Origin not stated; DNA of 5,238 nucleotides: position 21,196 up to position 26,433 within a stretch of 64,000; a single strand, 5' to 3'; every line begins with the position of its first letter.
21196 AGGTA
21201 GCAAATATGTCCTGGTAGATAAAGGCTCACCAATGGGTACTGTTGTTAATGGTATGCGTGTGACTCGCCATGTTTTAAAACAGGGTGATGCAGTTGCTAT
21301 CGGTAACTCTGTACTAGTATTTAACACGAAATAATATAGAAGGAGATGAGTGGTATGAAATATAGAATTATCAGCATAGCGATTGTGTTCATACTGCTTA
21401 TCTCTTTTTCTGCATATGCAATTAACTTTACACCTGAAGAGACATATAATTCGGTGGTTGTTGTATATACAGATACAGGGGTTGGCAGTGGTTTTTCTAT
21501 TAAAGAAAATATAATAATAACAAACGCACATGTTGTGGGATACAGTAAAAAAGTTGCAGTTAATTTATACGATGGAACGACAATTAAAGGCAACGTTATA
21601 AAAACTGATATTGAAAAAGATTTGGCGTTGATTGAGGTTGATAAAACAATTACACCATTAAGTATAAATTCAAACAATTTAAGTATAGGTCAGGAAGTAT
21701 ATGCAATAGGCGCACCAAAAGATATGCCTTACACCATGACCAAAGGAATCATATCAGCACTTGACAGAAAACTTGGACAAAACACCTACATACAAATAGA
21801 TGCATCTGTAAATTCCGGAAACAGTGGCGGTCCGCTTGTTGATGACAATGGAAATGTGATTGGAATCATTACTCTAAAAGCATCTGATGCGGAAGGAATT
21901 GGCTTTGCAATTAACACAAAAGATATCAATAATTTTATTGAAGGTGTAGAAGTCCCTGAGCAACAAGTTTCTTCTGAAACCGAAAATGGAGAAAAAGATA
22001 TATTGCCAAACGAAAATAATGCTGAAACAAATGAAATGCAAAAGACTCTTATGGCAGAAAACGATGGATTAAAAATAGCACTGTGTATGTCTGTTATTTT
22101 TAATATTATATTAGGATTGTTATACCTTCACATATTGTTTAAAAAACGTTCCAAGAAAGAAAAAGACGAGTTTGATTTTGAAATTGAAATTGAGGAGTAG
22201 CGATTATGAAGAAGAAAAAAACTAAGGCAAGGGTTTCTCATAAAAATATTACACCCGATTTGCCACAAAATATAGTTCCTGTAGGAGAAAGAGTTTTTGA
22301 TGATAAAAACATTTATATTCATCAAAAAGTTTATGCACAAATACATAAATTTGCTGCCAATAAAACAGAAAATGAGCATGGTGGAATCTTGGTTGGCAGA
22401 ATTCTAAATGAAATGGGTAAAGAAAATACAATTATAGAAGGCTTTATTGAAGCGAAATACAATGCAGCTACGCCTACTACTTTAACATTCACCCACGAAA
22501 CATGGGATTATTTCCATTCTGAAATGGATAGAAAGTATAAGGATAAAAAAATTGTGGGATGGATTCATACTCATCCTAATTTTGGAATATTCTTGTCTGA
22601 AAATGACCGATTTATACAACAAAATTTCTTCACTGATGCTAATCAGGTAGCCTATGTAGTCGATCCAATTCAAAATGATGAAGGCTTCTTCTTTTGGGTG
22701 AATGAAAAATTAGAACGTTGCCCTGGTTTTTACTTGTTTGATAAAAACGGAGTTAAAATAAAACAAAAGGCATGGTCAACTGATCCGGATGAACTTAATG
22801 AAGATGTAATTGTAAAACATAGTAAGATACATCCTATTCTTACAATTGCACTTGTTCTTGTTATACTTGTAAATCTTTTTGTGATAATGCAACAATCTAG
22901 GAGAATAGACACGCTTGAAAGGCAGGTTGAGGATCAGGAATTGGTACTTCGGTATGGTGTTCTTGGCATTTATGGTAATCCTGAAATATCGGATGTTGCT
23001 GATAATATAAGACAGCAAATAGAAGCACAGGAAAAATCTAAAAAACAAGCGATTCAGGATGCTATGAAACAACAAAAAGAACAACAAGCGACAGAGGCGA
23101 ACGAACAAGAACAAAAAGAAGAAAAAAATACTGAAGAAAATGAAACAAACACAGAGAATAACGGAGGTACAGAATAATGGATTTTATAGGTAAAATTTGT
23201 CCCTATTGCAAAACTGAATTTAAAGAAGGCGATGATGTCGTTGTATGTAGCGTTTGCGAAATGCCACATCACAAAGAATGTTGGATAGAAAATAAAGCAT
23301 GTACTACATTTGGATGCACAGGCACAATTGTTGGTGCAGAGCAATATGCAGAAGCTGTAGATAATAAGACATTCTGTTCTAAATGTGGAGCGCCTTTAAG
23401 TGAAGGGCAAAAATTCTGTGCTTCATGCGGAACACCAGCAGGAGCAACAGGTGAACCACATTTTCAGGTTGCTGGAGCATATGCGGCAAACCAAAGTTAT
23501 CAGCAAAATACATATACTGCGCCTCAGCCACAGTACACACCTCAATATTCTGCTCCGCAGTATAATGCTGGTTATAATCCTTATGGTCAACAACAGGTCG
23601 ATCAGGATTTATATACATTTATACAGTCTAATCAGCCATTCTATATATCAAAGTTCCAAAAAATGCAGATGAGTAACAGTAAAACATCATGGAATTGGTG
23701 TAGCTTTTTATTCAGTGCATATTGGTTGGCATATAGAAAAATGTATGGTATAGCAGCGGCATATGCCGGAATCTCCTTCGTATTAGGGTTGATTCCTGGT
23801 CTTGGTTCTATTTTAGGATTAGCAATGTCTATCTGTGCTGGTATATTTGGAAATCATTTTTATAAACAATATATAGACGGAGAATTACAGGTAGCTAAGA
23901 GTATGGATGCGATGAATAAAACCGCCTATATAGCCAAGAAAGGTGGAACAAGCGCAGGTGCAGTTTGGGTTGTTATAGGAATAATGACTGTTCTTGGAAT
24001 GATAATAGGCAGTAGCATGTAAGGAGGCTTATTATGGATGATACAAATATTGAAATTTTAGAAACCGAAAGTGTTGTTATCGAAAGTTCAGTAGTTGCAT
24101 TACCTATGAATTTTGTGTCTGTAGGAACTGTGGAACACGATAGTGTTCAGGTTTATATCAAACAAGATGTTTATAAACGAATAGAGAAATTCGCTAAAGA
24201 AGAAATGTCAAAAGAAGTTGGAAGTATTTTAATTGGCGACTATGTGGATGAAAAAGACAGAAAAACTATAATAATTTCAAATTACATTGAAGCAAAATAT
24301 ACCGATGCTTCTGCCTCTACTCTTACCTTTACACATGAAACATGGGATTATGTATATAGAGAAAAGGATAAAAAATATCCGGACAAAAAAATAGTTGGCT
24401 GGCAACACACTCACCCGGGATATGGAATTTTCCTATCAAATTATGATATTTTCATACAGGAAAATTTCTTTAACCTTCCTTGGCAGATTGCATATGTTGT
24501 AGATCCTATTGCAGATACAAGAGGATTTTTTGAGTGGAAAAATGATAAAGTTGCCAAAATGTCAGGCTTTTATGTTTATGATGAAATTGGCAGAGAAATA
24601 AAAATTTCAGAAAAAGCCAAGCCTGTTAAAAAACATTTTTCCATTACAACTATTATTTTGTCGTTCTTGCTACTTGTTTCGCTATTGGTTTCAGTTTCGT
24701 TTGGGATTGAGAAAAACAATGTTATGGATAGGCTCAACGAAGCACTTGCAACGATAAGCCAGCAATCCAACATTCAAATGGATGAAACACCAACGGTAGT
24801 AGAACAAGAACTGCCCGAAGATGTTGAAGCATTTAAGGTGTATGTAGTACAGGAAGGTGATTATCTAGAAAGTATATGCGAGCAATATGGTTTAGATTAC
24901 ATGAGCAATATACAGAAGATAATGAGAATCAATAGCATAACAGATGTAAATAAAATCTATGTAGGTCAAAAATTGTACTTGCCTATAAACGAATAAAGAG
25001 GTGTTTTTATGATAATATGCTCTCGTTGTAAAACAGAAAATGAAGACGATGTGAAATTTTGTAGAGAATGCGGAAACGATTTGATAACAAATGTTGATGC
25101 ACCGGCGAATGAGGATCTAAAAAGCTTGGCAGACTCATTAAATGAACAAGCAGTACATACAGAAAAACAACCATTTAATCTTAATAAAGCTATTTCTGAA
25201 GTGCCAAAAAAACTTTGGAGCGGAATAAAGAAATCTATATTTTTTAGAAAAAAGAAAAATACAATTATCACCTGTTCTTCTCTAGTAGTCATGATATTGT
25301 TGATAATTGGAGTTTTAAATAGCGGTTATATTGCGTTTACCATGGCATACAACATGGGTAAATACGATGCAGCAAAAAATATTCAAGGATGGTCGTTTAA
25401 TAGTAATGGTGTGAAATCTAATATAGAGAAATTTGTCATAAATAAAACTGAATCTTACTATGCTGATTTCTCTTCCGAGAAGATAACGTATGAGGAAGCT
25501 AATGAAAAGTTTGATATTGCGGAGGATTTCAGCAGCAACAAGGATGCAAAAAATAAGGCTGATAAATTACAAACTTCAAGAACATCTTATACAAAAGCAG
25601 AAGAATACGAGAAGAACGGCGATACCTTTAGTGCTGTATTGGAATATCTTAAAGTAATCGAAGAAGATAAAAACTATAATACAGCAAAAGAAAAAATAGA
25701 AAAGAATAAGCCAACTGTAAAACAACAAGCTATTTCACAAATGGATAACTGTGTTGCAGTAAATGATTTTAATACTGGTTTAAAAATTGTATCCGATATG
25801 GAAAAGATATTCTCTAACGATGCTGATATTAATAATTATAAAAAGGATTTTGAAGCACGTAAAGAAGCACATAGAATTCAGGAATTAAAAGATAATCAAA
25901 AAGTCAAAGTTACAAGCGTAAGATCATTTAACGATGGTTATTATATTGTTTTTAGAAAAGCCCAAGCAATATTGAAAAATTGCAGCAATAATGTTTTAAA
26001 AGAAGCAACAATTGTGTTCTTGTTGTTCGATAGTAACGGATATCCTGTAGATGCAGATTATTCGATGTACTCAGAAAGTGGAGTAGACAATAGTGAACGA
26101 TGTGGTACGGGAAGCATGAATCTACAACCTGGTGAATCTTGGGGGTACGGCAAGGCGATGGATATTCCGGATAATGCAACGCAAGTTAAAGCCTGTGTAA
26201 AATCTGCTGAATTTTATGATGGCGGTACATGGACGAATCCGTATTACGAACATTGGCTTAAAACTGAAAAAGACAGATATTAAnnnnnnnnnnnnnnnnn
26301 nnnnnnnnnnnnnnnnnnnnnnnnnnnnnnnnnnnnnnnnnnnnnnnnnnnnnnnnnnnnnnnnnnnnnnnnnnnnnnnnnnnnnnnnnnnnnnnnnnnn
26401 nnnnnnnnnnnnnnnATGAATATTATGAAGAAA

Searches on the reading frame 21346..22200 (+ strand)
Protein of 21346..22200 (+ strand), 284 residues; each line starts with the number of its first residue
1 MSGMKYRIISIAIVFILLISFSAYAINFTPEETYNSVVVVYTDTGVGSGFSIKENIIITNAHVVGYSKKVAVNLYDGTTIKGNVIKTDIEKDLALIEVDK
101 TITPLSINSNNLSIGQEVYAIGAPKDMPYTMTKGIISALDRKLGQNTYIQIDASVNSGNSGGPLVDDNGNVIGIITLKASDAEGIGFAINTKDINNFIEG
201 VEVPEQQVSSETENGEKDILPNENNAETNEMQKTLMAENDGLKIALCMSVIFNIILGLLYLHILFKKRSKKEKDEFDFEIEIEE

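Call 8: search_protein_families(library=pfam, proteins=[window:21346-22200:+], max_evalue=0.01)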
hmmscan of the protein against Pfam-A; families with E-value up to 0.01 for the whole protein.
window:21346-22200:+ (284 aa): 3 families
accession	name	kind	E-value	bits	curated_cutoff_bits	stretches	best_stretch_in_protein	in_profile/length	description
PF13365.12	Trypsin_2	-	1.3e-29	104.2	27.6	1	47-174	1-144/144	Trypsin-like peptidase domain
PF00089.32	Trypsin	-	5.9e-19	69.2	20.6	1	37-198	15-220/220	Trypsin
PF05579.19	Peptidase_S32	-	1.4e-05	24.9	24.7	0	156-187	206-235/297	Equine arteritis virus serine endopeptidase S32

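Call 59: search_protein_families(library=padloc, proteins=[window:21346-22200:+], max_evalue=0.001)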
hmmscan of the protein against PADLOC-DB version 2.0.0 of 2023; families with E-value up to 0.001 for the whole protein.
window:21346-22200:+ (284 aa): 4 families
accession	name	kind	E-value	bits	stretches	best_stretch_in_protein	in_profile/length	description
PDLC02960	RT-Protease_XI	-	6.2e-23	79.5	1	35-198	336-504/506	single gene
PDLC02959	RT-Protease_XI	-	1.2e-22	78.6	1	29-198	331-508/510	single gene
PDLC02159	Avs1b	-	2.8e-10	36.2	1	32-214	5-200/1924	-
PDLC00169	HamA1|HamA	-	2.6e-09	34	1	46-194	28-187/483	DUF1837 domain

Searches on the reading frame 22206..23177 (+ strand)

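Call 8: search_protein_families(library=pfam, proteins=[window:22206-23177:+], max_evalue=0.01)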
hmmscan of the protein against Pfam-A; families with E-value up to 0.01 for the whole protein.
window:22206-23177:+ (323 aa): 2 families
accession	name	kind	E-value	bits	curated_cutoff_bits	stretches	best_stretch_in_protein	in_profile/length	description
PF01398.27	JAB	-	2e-09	37.7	22.5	1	34-141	4-111/117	JAB1/Mov34/MPN/PAD-1 ubiquitin protease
PF14464.11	Prok-JAB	-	1.7e-07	31.5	25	1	39-136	1-88/114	Prokaryotic homologs of the JAB domain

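Call 59: search_protein_families(library=padloc, proteins=[window:22206-23177:+], max_evalue=0.001)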
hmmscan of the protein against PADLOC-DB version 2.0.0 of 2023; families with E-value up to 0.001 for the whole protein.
window:22206-23177:+ (323 aa): 7 families
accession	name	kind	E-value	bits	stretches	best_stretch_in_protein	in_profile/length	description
PDLC00890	JAB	-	2.1e-10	38.4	1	35-135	11-109/157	JAB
PDLC00896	JAB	-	7.3e-06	23.8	1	33-147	10-125/159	JAB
PDLC00902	JAB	-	6e-05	20.8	1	32-136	12-115/159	JAB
PDLC00905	JAB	-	8.3e-05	20.8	1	36-152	3-119/154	JAB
PDLC00889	JAB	-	0.00011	19.9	1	35-126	20-108/168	JAB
PDLC00909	JAB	-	0.00011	19.9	1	33-126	17-110/168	JAB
PDLC00887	JAB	-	0.00039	18.4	1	34-125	12-104/160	JAB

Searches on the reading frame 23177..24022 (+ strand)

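Call 8: search_protein_families(library=pfam, proteins=[window:23177-24022:+], max_evalue=0.01)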
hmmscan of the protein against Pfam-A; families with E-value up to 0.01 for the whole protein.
window:23177-24022:+ (281 aa): 5 families
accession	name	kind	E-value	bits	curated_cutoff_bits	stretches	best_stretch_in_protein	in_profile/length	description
PF14446.12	Prok-RING_1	-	2.5e-14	53.4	29.1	1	3-45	2-44/54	Prokaryotic RING finger family 1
PF13248.11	Zn_ribbon_3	-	4.7e-08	32.7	27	1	67-87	5-25/26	zinc-ribbon domain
PF13240.11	Zn_Ribbon_1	-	9.3e-08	32.1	25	1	66-87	1-22/23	zinc-ribbon domain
PF10947.13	DUF2628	-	7.8e-07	29.9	23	1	158-206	9-57/93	Protein of unknown function (DUF2628)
PF12773.13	DZR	-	0.0006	20.4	27.3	1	67-87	1-21/45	Double zinc ribbon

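Call 59: search_protein_families(library=padloc, proteins=[window:23177-24022:+], max_evalue=0.001)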
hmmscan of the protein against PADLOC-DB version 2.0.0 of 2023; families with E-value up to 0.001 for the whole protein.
window:23177-24022:+ (281 aa): 0 families

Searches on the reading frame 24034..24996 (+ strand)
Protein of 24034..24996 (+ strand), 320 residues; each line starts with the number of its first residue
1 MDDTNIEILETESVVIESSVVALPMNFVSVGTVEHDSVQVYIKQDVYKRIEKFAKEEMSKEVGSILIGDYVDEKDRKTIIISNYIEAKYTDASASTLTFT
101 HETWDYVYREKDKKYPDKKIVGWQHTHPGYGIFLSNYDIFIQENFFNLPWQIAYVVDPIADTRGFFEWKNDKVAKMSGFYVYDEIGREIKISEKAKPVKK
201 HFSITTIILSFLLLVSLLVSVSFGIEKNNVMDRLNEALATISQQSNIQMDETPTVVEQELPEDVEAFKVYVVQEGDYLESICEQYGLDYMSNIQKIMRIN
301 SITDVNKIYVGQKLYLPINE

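Call 8: search_protein_families(library=pfam, proteins=[window:24034-24996:+], max_evalue=0.01)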
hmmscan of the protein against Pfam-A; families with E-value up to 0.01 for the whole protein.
window:24034-24996:+ (320 aa): 3 families
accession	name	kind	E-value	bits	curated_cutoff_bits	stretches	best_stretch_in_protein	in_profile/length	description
PF01398.27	JAB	-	6.2e-10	39.4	22.5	1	38-145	4-111/117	JAB1/Mov34/MPN/PAD-1 ubiquitin protease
PF01476.26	LysM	-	7.4e-10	39.1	20.9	1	270-317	1-43/43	LysM domain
PF14464.11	Prok-JAB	-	8.9e-05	22.8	25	1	44-139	2-87/114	Prokaryotic homologs of the JAB domain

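Call 59: search_protein_families(library=padloc, proteins=[window:24034-24996:+], max_evalue=0.001)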
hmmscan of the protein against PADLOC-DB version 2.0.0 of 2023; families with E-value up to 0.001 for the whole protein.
window:24034-24996:+ (320 aa): 6 families
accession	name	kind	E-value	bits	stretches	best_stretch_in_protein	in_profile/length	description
PDLC00890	JAB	-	6.4e-12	43.3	1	34-139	6-109/157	JAB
PDLC00902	JAB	-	8.6e-06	23.5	1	26-137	2-112/159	JAB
PDLC00896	JAB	-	2.2e-05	22.2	1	34-168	7-141/159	JAB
PDLC00889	JAB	-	3.1e-05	21.6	1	37-129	18-107/168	JAB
PDLC00887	JAB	-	0.00021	19.3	1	28-128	4-103/160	JAB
PDLC00905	JAB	-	0.00035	18.8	1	38-143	1-106/154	JAB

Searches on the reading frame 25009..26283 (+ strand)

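Call 8: search_protein_families(library=pfam, proteins=[window:25009-26283:+], max_evalue=0.01)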
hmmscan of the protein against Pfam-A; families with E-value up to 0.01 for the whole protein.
window:25009-26283:+ (424 aa): 5 families
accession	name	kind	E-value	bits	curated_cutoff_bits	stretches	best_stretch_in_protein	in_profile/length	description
PF19092.6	DUF5780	-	9.1e-21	74.5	28.2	1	318-421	2-107/109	Family of unknown function (DUF5780)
PF13248.11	Zn_ribbon_3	-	1.9e-06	27.6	27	1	1-25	2-26/26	zinc-ribbon domain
PF13240.11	Zn_Ribbon_1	-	4.3e-06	26.8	25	1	4-25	2-23/23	zinc-ribbon domain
PF12773.13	DZR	-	7.2e-05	23.3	27.3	1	4-25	1-22/45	Double zinc ribbon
PF24463.1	DUF7577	-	0.00012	22.1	28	1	4-25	5-26/27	Domain of unknown function (DUF7577)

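Call 59: search_protein_families(library=padloc, proteins=[window:25009-26283:+], max_evalue=0.001)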
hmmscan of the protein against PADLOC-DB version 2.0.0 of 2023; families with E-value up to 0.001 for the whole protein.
window:25009-26283:+ (424 aa): 0 families
